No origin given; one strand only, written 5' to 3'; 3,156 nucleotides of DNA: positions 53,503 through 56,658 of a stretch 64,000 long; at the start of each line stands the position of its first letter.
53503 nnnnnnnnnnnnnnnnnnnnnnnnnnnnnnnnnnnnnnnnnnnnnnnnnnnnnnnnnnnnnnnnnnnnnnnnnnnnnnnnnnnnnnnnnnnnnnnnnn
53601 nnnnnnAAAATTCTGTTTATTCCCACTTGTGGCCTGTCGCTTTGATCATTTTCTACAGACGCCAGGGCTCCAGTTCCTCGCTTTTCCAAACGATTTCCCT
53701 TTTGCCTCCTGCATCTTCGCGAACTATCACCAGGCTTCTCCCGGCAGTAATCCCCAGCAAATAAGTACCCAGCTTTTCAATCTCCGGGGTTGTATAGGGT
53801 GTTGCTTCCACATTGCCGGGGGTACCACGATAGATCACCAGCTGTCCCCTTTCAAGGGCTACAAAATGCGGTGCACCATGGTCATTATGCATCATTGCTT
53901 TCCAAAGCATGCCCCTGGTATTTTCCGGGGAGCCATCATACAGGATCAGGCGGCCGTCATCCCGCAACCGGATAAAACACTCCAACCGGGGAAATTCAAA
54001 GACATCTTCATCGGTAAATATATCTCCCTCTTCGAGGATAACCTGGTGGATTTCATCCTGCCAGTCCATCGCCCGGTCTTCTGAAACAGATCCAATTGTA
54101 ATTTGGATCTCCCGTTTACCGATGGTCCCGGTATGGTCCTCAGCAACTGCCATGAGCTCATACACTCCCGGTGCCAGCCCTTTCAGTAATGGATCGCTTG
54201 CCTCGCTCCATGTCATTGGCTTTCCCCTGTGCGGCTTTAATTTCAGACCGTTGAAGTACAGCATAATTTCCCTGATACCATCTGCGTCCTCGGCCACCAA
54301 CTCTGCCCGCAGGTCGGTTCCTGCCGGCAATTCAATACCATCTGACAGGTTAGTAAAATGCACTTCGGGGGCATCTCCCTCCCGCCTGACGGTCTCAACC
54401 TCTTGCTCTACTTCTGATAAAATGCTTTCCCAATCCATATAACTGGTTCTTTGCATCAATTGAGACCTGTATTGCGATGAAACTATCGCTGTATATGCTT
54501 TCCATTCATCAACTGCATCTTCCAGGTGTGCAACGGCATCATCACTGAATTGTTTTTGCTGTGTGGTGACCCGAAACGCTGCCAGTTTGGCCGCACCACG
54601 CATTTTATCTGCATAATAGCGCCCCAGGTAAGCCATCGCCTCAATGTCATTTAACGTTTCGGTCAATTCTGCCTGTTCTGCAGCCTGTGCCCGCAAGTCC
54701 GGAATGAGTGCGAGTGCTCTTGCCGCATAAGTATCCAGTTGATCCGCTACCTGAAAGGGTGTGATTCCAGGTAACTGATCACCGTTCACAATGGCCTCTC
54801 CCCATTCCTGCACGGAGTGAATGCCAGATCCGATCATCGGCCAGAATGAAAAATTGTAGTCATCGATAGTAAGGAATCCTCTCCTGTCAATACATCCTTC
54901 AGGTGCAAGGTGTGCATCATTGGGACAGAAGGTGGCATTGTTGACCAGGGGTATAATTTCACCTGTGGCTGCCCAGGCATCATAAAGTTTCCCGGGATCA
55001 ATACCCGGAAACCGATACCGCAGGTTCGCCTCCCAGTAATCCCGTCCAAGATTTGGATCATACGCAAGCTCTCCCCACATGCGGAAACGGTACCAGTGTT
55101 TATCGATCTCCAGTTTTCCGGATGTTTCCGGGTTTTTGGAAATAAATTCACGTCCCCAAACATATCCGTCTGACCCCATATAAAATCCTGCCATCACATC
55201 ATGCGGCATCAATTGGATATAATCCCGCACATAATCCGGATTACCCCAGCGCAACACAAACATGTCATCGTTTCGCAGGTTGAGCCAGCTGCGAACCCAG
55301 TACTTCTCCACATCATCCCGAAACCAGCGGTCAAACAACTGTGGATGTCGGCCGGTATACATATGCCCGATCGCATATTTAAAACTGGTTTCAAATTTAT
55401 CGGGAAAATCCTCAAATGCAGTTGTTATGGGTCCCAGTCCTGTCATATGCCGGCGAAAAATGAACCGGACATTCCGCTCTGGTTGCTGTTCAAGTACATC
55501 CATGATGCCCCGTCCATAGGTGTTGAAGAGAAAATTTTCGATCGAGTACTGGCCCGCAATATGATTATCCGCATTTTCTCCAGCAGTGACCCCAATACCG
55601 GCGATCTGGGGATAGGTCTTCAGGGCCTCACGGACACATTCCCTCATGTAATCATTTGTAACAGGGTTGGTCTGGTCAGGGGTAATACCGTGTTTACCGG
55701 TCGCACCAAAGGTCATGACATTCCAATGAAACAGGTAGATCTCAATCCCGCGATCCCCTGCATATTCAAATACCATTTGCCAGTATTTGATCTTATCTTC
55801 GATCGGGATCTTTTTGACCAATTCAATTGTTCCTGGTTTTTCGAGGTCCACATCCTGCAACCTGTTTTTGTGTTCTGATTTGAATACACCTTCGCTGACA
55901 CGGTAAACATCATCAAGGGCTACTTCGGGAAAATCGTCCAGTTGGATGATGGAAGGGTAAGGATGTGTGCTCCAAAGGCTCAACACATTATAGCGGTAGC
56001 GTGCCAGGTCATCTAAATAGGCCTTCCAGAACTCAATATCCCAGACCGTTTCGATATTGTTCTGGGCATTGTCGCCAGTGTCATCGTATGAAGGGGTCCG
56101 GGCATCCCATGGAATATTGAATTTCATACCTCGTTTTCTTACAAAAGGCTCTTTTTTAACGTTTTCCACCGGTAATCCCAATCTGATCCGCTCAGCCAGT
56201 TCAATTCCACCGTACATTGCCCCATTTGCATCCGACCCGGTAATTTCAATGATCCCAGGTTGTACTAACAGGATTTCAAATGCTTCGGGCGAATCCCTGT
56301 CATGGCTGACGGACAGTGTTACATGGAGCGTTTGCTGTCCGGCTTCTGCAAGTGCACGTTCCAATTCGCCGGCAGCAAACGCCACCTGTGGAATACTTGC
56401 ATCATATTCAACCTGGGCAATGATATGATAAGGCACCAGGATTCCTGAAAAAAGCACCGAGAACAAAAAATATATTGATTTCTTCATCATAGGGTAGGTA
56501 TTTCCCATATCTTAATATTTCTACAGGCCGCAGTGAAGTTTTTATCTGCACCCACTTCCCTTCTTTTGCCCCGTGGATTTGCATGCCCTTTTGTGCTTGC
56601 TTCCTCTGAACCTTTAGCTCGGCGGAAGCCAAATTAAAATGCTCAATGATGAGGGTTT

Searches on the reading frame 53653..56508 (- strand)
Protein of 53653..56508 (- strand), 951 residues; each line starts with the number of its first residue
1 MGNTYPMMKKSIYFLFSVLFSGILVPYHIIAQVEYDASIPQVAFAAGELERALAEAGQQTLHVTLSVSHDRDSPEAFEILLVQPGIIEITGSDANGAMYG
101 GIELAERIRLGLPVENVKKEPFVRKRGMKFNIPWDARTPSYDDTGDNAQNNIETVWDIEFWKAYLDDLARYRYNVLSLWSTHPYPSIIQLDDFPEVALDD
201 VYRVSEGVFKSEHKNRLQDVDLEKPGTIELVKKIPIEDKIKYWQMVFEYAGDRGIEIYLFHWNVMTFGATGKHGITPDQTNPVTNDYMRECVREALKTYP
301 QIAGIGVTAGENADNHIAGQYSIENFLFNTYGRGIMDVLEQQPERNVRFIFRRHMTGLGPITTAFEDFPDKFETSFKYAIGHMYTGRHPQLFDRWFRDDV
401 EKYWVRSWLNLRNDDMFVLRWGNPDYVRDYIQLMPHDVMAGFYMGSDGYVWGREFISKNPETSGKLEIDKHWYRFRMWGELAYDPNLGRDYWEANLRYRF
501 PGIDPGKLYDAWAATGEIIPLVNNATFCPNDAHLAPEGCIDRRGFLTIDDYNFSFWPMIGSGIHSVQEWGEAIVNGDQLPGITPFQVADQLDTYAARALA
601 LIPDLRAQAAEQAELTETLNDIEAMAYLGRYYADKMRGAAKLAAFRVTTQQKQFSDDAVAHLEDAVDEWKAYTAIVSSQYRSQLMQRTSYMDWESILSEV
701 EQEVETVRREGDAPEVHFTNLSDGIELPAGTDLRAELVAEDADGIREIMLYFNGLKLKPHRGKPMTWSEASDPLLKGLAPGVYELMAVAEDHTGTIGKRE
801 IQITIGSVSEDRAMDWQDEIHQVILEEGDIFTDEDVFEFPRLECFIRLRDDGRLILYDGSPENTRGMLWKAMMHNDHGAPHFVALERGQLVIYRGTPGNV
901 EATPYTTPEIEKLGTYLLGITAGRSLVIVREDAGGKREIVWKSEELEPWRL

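Call 3: search_protein_families(library=pfam, proteins=[window:53653-56508:-], max_evalue=0.001)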
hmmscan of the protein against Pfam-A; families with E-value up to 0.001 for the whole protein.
window:53653-56508:- (951 aa): 0 families

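Call 8: search_protein_families(library=ncbifam, proteins=[window:53653-56508:-], max_evalue=0.001)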
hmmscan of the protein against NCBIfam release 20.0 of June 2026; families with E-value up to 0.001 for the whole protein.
window:53653-56508:- (951 aa): 1 family
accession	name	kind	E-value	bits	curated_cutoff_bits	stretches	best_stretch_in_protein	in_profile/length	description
NF049878.1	AlphGalctur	equivalog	4.1e-28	97.9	1300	2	245-681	227-673/901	alpha-d-galacturonidase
